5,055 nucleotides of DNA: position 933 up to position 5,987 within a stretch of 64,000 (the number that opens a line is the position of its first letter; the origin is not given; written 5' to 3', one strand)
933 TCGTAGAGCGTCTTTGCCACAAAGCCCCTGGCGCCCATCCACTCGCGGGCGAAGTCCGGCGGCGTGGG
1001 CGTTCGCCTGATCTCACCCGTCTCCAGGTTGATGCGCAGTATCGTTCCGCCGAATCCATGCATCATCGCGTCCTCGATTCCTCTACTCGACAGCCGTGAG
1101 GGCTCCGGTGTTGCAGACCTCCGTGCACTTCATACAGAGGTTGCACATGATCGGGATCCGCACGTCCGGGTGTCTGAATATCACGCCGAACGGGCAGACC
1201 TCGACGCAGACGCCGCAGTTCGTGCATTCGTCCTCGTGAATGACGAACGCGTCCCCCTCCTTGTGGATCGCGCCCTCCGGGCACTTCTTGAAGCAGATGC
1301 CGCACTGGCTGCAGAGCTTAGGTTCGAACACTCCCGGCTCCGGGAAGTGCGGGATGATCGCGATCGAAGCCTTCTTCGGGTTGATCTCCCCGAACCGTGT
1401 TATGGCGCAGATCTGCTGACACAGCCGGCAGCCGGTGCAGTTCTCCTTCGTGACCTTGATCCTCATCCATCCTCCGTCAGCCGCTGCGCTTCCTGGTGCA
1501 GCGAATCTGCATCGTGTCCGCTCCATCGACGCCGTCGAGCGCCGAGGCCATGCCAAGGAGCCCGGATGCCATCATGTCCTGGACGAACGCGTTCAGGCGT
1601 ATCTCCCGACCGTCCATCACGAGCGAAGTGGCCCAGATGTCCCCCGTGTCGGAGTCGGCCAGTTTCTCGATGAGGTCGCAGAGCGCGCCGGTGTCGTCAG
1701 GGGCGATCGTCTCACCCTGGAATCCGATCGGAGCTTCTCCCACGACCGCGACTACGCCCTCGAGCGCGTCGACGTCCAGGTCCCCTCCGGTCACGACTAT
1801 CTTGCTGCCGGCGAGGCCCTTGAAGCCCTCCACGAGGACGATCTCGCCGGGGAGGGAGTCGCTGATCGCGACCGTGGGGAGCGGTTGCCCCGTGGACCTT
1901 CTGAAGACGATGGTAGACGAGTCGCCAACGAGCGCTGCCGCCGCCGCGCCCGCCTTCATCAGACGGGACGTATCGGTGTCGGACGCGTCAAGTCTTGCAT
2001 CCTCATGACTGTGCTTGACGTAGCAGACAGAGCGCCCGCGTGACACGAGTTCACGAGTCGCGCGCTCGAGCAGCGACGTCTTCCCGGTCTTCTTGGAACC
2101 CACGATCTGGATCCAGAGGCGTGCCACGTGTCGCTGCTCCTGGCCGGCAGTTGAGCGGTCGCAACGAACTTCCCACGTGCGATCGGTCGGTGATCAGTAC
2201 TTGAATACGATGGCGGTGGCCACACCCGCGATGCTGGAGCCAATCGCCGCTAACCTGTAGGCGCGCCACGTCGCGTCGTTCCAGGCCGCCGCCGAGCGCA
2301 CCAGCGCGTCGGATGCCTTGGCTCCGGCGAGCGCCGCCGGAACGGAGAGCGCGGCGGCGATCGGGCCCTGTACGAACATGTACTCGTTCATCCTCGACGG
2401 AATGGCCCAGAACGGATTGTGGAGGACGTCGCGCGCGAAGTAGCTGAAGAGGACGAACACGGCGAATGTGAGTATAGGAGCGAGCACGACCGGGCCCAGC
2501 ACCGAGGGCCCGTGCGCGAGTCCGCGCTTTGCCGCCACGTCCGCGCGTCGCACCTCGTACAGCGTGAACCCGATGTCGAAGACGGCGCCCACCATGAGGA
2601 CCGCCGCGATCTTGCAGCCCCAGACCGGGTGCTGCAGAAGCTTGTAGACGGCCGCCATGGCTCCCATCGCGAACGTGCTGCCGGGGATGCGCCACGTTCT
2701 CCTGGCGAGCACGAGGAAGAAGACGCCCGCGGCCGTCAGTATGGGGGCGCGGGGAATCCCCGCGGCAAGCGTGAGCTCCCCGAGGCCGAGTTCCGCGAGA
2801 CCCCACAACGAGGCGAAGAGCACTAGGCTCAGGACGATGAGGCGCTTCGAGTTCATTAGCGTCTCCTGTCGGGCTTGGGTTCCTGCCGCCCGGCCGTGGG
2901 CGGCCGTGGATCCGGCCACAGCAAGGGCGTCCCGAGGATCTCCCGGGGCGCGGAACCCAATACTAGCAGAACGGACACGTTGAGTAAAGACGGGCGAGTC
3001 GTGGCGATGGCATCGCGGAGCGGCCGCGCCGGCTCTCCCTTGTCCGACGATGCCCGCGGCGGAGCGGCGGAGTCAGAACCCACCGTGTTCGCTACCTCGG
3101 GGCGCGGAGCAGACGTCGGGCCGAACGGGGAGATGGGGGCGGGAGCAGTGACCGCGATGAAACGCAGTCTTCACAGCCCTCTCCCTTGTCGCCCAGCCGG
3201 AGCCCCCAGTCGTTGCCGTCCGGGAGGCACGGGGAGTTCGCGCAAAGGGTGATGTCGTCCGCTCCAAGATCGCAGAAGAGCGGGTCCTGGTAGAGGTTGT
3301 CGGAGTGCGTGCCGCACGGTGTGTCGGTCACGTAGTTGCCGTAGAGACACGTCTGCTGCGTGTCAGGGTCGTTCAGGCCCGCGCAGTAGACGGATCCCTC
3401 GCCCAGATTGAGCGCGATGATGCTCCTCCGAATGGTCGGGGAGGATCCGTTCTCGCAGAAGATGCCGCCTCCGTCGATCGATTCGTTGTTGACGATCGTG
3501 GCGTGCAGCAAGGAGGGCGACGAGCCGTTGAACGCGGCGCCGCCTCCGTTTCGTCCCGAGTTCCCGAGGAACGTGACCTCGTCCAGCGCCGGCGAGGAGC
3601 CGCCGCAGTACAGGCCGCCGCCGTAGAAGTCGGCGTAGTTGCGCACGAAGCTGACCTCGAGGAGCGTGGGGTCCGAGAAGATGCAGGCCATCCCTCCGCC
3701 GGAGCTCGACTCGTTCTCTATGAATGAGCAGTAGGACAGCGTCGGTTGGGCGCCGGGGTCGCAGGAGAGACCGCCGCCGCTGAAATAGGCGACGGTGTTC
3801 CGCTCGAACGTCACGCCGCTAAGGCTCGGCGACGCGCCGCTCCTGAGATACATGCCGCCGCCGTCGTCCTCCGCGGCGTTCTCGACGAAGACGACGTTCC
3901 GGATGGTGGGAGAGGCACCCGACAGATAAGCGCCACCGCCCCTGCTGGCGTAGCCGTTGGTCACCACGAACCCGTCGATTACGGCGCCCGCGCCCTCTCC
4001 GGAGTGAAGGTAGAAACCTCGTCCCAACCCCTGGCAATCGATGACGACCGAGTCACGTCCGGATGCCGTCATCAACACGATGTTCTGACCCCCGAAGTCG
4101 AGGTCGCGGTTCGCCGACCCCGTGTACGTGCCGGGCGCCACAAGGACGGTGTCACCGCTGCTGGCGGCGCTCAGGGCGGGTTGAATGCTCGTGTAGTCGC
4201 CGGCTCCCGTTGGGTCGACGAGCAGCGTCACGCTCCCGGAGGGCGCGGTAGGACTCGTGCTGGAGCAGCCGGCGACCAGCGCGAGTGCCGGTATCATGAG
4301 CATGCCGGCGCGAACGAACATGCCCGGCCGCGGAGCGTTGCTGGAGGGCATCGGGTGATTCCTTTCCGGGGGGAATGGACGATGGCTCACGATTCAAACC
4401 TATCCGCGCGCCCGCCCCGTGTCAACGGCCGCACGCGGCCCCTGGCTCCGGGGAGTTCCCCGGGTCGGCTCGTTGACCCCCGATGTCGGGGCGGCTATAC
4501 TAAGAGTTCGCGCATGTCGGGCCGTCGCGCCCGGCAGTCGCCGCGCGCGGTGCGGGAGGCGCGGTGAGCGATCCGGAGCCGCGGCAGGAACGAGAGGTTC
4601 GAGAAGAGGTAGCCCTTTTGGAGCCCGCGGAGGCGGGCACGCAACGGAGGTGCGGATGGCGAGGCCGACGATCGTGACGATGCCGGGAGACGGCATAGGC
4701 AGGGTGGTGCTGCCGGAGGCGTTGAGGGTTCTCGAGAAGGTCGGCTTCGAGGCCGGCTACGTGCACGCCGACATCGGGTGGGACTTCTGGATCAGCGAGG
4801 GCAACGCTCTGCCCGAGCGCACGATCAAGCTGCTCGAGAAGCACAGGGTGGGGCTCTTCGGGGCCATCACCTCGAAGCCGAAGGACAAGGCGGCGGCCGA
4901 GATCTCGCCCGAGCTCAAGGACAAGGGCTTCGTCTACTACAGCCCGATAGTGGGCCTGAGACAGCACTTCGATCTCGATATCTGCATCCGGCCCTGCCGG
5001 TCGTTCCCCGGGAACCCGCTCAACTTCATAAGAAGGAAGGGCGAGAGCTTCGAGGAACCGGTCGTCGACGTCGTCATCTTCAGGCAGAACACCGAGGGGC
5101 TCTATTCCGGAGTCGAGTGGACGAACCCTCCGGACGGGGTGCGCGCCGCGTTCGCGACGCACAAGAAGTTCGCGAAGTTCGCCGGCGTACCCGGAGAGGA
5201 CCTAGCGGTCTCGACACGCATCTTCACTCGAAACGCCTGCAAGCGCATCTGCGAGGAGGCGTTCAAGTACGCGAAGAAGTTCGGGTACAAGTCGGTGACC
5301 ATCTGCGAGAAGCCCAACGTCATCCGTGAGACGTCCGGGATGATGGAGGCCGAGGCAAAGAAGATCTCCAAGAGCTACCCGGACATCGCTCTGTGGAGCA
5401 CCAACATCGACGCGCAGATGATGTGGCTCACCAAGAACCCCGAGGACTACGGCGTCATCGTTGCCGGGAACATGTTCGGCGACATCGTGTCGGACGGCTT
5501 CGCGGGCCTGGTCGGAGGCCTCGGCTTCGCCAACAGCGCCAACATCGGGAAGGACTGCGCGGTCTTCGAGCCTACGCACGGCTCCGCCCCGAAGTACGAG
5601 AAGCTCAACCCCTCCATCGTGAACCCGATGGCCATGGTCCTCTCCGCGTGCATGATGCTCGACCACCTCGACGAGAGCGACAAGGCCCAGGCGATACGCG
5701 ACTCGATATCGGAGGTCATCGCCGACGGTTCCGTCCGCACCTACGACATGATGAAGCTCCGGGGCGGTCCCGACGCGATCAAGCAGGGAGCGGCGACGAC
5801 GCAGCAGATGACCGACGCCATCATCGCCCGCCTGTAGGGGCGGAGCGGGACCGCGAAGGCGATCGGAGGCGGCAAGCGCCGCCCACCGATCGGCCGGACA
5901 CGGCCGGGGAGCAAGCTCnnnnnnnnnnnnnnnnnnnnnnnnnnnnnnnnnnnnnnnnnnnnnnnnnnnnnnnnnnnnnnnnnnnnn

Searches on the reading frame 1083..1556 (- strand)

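Call 30: search_protein_families(library=pfam, proteins=[window:1083-1556:-], max_evalue=0.01)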
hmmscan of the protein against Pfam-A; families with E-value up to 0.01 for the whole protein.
window:1083-1556:- (157 aa): 14 families
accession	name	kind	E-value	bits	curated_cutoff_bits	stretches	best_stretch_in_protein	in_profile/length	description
PF00037.32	Fer4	-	3.2e-19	68.3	21.1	2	105-126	2-23/24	4Fe-4S binding domain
PF12837.12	Fer4_6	-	8e-17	60.7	25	2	108-126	6-24/24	4Fe-4S binding domain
PF13187.11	Fer4_9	-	1e-16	61.1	27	3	82-125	2-51/52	4Fe-4S dicluster domain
PF12838.12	Fer4_7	-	6.1e-15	55.9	27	2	82-125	2-52/52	4Fe-4S dicluster domain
PF13237.11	Fer4_10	-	6.7e-15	55.2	25.5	1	76-122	3-53/53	4Fe-4S dicluster domain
PF14697.11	Fer4_21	-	8.5e-14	51.9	35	2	80-124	6-55/59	4Fe-4S dicluster domain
PF12797.12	Fer4_2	-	6.4e-13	48.2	24.5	2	103-123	2-22/22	4Fe-4S binding domain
PF13484.11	Fer4_16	-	1.6e-11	45.2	30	1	82-100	2-20/66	4Fe-4S double cluster binding domain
PF12800.12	Fer4_4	-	7.8e-09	35.5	24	1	109-124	2-17/17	4Fe-4S binding domain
PF13534.11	Fer4_17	-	7.3e-08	33.3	22.2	1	39-95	1-59/61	4Fe-4S dicluster domain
PF12798.12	Fer4_3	-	1e-07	32.7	27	1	111-124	1-14/15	4Fe-4S binding domain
PF13183.11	Fer4_8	-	4.9e-07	30.6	27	2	110-125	4-19/68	4Fe-4S dicluster domain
PF25160.1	LdpA_Fe-S-bd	-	8.1e-06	26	27.6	1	82-127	5-44/49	LdpA Fe-S cluster-binding domain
PF13746.11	Fer4_18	-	0.00032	21.3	27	1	108-150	58-97/114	4Fe-4S dicluster domain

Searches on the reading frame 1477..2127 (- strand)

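Call 10: search_protein_families(library=pfam, proteins=[window:1477-2127:-], max_evalue=0.001)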
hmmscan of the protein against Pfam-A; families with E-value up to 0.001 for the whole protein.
window:1477-2127:- (216 aa): 1 family
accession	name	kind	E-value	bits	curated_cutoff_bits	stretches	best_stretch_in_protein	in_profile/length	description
PF03205.20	MobB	-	7.5e-23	81.3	26.6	1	6-117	2-114/133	Molybdopterin guanine dinucleotide synthesis protein B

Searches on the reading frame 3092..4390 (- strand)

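Call 10: search_protein_families(library=pfam, proteins=[window:3092-4390:-], max_evalue=0.001)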
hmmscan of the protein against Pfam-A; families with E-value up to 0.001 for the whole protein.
window:3092-4390:- (432 aa): 1 family
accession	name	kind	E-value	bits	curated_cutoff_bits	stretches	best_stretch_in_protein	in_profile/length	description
PF13229.12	Beta_helix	-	2.1e-13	50.7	25.9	1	123-277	23-156/158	Right handed beta helix region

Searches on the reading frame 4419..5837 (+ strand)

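Call 10: search_protein_families(library=pfam, proteins=[window:4419-5837:+], max_evalue=0.001)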
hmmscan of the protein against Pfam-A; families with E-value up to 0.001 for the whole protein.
window:4419-5837:+ (472 aa): 1 family
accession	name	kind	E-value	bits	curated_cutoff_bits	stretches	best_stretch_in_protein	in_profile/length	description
PF00180.25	Iso_dh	-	5.5e-75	253.2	27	1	84-468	1-348/348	Isocitrate/isopropylmalate dehydrogenase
